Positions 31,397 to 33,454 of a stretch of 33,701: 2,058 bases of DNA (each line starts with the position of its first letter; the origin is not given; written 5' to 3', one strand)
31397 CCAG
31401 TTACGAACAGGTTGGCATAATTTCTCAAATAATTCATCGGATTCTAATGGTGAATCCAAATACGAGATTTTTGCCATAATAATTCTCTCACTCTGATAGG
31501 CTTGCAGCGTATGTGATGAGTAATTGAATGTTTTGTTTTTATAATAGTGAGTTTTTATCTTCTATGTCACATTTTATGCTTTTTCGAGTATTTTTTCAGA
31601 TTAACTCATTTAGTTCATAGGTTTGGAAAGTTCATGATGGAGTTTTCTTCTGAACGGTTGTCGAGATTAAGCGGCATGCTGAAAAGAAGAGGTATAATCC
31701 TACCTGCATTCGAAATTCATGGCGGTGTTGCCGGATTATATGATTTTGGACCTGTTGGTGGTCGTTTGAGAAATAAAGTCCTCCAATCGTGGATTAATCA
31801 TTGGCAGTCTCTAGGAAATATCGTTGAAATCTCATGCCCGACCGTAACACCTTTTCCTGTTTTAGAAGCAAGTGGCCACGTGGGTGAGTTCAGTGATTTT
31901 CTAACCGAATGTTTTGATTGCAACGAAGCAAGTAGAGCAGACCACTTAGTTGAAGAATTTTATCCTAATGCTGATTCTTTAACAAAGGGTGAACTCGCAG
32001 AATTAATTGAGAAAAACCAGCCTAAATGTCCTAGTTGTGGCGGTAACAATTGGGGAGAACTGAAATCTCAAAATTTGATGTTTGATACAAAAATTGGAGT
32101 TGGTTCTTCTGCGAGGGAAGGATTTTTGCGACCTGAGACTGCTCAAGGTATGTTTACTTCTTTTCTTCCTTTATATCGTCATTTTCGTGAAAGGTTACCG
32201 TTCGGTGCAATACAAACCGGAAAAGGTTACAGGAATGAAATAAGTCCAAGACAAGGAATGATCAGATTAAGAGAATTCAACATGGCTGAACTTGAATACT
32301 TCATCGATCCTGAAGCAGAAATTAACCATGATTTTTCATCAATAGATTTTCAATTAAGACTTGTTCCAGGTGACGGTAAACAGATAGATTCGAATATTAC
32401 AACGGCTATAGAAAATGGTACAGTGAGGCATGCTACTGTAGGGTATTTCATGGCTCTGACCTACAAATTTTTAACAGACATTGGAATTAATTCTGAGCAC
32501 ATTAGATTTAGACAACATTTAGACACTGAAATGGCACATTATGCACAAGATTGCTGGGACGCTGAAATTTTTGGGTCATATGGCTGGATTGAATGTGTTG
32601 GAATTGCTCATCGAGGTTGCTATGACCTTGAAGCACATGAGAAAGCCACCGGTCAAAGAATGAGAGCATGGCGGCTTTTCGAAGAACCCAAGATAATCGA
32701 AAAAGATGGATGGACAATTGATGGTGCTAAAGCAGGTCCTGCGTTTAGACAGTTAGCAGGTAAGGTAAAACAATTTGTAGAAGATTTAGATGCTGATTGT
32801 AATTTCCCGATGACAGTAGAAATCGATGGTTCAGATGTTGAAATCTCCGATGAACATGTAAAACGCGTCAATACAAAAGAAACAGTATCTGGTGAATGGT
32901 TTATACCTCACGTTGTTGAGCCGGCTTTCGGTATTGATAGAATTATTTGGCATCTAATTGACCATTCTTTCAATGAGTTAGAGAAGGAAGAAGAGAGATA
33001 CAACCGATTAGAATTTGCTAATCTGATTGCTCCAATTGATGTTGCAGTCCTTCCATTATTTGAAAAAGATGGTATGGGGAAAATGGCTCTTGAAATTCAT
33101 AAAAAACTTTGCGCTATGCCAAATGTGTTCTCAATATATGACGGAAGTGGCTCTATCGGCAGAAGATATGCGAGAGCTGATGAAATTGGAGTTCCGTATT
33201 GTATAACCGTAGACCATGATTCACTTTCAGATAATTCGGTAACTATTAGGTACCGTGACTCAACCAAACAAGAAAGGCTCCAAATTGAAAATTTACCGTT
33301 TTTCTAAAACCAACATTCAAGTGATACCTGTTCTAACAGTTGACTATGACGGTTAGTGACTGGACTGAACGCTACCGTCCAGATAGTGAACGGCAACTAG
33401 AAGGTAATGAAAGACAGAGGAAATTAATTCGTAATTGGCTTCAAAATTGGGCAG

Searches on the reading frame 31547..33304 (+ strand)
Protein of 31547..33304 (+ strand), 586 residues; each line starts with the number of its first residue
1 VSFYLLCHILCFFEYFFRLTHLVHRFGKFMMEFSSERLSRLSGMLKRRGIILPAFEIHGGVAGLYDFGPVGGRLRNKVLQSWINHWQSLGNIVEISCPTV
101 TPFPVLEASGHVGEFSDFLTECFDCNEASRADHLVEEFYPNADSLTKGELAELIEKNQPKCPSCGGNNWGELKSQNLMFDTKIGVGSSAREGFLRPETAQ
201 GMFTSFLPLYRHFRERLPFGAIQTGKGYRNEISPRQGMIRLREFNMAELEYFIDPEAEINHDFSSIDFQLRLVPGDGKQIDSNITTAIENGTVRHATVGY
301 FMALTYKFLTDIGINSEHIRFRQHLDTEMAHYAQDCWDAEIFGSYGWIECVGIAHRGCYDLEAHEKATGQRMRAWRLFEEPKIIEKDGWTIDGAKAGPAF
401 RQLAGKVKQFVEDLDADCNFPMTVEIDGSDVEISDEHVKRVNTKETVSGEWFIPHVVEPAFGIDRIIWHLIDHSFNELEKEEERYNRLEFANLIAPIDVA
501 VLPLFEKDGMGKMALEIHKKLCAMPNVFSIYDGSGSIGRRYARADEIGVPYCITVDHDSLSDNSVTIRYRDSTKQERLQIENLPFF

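Call 69: search_protein_families(library=pfam, proteins=[window:31547-33304:+], max_evalue=0.001)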
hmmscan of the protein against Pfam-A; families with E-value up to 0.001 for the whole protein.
window:31547-33304:+ (586 aa): 2 families
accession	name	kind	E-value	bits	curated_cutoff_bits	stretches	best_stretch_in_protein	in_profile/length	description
PF03129.25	HGTP_anticodon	-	7.9e-18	64.8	21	1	498-583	1-87/94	Anticodon binding domain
PF00587.30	tRNA-synt_2b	-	2.5e-07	31.4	29.3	1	190-258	9-76/179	tRNA synthetase class II core domain (G, H, P, S and T)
